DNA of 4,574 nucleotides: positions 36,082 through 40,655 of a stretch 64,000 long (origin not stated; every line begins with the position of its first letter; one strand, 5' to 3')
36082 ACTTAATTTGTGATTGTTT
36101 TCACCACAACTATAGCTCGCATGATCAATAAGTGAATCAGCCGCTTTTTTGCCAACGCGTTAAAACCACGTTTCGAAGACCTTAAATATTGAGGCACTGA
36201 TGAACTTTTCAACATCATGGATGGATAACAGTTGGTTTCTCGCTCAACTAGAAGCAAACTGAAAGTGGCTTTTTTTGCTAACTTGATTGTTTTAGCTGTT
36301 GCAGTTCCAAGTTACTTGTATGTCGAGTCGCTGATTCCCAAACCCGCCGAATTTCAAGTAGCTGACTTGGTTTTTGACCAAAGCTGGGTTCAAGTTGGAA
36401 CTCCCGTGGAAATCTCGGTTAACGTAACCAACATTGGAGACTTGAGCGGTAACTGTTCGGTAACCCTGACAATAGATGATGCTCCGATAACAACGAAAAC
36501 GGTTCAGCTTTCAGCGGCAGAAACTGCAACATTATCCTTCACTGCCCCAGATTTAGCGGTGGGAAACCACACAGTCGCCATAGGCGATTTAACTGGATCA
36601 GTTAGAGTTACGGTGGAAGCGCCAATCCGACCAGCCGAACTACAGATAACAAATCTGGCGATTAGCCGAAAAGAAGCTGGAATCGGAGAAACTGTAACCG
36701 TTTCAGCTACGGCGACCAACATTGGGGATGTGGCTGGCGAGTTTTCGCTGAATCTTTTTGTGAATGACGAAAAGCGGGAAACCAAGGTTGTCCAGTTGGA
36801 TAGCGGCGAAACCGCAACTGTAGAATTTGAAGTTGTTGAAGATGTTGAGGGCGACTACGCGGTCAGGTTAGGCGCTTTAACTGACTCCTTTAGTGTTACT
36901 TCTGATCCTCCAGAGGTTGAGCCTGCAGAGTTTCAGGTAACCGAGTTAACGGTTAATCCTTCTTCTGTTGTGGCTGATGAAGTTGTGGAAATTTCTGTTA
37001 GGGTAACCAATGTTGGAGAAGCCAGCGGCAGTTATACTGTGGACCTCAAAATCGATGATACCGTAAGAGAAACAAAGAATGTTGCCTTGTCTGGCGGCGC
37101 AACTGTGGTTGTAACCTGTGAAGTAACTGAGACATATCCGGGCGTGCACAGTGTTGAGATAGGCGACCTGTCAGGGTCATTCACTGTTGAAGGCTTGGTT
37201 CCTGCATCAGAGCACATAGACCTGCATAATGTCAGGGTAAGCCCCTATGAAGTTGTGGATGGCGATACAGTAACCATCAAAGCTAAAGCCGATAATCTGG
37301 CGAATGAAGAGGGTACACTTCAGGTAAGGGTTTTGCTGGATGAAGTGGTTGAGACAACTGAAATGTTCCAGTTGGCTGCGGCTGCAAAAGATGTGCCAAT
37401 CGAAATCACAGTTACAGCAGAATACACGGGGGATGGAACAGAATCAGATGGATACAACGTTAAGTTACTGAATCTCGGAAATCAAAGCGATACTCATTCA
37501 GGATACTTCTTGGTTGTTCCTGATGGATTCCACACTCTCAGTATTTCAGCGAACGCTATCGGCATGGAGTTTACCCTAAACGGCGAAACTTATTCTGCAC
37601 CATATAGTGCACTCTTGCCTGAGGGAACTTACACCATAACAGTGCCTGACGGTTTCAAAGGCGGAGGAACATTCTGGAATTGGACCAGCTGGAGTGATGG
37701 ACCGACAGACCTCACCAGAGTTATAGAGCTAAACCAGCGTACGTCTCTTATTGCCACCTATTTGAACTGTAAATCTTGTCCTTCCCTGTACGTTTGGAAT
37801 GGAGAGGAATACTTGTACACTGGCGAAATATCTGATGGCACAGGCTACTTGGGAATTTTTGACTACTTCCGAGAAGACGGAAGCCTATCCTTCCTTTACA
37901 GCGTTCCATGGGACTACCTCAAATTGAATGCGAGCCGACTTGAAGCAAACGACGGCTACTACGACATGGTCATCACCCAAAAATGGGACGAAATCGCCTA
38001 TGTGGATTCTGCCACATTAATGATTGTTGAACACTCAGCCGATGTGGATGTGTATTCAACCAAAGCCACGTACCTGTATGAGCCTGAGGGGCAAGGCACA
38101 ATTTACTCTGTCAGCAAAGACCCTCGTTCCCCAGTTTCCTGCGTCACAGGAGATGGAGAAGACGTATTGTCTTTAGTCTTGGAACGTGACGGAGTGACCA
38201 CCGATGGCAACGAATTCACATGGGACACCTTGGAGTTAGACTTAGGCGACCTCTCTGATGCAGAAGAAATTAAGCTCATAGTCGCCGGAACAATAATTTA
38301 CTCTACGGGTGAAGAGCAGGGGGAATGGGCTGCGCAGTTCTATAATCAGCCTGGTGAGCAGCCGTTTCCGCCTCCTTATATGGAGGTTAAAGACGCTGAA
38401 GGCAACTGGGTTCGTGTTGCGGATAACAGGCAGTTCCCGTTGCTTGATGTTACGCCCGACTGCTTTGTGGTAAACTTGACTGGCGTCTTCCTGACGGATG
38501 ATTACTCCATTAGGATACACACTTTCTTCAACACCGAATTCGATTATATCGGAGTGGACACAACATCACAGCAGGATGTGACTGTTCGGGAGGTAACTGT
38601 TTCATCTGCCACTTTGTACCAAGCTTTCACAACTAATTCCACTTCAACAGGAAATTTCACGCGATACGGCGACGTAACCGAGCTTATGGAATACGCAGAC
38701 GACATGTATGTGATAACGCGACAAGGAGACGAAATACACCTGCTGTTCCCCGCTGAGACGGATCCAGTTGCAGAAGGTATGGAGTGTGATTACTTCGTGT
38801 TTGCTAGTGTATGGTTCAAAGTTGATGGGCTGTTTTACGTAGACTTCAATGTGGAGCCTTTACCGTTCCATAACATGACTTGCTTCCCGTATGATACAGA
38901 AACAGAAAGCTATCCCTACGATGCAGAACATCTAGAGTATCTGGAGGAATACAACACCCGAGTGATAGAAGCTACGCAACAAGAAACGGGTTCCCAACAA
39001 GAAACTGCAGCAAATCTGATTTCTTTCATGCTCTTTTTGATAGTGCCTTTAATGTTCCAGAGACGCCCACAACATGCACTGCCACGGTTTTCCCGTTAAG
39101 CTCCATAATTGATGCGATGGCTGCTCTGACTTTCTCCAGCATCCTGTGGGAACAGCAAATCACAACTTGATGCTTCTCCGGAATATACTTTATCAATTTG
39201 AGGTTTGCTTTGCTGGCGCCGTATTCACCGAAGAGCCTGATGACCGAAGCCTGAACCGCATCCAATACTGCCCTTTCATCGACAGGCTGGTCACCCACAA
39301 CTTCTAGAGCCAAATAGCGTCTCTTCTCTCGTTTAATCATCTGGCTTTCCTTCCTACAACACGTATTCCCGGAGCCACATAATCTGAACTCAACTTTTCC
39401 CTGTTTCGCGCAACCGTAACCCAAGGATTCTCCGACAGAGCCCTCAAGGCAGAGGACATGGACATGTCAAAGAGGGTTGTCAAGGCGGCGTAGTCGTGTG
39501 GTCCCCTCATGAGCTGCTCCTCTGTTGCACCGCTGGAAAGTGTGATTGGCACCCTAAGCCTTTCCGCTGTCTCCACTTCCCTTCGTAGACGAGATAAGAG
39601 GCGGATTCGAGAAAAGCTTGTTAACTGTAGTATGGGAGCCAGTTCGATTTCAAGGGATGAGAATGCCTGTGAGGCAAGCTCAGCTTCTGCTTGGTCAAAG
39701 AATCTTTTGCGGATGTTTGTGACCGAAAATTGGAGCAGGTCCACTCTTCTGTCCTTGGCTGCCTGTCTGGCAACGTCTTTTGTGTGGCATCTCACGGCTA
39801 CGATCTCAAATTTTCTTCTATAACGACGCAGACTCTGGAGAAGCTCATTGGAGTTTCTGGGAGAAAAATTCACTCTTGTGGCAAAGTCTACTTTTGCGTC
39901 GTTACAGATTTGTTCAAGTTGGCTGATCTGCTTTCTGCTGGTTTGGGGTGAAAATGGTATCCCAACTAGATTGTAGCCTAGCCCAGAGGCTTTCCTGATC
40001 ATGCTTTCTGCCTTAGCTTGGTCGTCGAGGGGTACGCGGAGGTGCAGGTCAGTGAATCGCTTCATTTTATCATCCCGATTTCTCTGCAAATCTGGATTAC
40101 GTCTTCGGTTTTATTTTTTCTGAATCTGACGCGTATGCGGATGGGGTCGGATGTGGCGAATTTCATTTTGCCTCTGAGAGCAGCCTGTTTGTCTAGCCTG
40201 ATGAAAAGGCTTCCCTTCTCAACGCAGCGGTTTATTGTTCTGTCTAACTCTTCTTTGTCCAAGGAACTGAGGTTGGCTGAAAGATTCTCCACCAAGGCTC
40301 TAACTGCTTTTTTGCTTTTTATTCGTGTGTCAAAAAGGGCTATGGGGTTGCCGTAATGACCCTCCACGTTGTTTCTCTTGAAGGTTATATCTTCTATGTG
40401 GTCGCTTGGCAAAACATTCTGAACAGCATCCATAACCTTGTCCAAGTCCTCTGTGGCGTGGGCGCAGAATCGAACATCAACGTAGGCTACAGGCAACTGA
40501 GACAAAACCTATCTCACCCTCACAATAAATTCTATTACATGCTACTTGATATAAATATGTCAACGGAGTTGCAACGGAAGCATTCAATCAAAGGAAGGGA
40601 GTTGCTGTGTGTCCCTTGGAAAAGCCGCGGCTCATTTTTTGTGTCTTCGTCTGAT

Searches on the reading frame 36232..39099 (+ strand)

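Call 12: search_protein_families(library=pfam, proteins=[window:36232-39099:+])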
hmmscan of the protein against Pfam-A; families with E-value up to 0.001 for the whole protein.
window:36232-39099:+ (955 aa): 1 family
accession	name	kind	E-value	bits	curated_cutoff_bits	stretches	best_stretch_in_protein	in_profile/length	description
PF07705.17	CARDB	-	4.3e-20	72.2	22.7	3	137-214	4-82/101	CARDB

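Call 60: search_protein_families(library=pfam, proteins=[window:36232-39099:+], max_evalue=0.01)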
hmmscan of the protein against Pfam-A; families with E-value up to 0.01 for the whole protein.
window:36232-39099:+ (955 aa): 2 families
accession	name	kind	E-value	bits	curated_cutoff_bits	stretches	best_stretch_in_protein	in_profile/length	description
PF07705.17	CARDB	-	4.3e-20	72.2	22.7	3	137-214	4-82/101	CARDB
PF08308.17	PEGA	-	0.006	16.9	20.8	0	434-471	2-41/71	PEGA domain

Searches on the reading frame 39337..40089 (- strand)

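Call 44: search_protein_families(library=pfam, proteins=[window:39337-40089:-], max_evalue=0.001)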
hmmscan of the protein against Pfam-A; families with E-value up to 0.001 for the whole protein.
window:39337-40089:- (250 aa): 1 family
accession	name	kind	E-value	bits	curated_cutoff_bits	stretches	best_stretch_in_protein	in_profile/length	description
PF01876.22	RNase_P_p30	-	1.3e-29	103.6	35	1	14-221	2-214/214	RNase P subunit p30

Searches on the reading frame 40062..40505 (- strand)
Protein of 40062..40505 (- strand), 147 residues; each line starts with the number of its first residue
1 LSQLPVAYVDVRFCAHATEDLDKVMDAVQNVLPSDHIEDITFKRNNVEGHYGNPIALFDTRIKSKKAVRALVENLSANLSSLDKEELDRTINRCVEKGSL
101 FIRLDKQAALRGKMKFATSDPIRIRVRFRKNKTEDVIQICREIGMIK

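Call 44: search_protein_families(library=pfam, proteins=[window:40062-40505:-], max_evalue=0.001)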
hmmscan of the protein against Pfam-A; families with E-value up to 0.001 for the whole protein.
window:40062-40505:- (147 aa): 1 family
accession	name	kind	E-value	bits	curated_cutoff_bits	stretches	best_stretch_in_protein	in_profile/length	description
PF01877.22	RNA_binding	-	3.4e-33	115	26.9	1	8-128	1-120/120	RNA binding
